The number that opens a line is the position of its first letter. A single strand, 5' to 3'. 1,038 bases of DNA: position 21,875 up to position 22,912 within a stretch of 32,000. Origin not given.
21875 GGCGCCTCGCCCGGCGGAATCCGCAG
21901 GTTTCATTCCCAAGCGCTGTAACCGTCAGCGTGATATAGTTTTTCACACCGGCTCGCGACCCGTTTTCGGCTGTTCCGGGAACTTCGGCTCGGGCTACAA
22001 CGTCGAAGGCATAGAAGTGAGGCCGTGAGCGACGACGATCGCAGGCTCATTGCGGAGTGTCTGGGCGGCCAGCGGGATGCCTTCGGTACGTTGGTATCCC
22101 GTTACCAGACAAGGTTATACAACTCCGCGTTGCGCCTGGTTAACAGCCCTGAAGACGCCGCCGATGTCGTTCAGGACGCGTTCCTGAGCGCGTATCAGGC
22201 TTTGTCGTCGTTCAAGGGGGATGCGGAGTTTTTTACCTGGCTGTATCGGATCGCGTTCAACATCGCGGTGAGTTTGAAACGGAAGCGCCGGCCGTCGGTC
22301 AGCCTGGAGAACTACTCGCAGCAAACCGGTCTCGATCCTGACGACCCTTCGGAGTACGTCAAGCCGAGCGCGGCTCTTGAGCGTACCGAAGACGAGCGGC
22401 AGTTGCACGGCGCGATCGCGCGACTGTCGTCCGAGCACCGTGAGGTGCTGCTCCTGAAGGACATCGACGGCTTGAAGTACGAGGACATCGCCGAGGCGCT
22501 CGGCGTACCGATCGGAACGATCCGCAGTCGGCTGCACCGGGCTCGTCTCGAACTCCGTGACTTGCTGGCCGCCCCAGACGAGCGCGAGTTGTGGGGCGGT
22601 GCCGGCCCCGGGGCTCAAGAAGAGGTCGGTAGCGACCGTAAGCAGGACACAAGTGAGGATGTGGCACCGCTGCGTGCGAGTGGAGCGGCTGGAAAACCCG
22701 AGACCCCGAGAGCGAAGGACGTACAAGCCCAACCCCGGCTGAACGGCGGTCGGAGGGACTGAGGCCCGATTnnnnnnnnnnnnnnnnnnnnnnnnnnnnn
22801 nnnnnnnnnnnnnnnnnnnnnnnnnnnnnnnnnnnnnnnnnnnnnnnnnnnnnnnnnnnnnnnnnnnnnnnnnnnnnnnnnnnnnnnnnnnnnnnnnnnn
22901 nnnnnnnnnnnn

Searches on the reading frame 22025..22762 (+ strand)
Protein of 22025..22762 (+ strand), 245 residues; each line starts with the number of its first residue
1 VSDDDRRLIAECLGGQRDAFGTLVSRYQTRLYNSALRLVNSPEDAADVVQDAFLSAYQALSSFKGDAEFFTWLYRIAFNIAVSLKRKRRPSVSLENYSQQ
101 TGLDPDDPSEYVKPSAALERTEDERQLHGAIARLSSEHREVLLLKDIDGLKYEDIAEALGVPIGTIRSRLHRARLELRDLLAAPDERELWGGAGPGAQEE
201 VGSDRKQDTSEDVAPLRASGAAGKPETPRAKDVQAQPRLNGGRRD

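Call 38: search_protein_families(library=pfam, proteins=[window:22025-22762:+], max_evalue=0.001)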
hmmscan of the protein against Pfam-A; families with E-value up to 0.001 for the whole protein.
window:22025-22762:+ (245 aa): 5 families
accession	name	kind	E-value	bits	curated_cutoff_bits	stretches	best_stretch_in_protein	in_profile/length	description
PF08281.18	Sigma70_r4_2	-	1.5e-17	63.4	25.7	1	125-177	2-54/54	Sigma-70, region 4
PF04542.20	Sigma70_r2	-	9e-16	57.9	24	1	23-89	1-69/71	Sigma-70 region 2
PF04545.22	Sigma70_r4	-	2.7e-11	43.2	24.1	1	130-178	1-49/50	Sigma-70, region 4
PF07638.17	Sigma70_ECF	-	5.6e-06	26.8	21.1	1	12-178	11-180/185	ECF sigma factor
PF13384.12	HTH_23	-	0.0003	20.9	24.6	0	141-172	10-40/50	Homeodomain-like domain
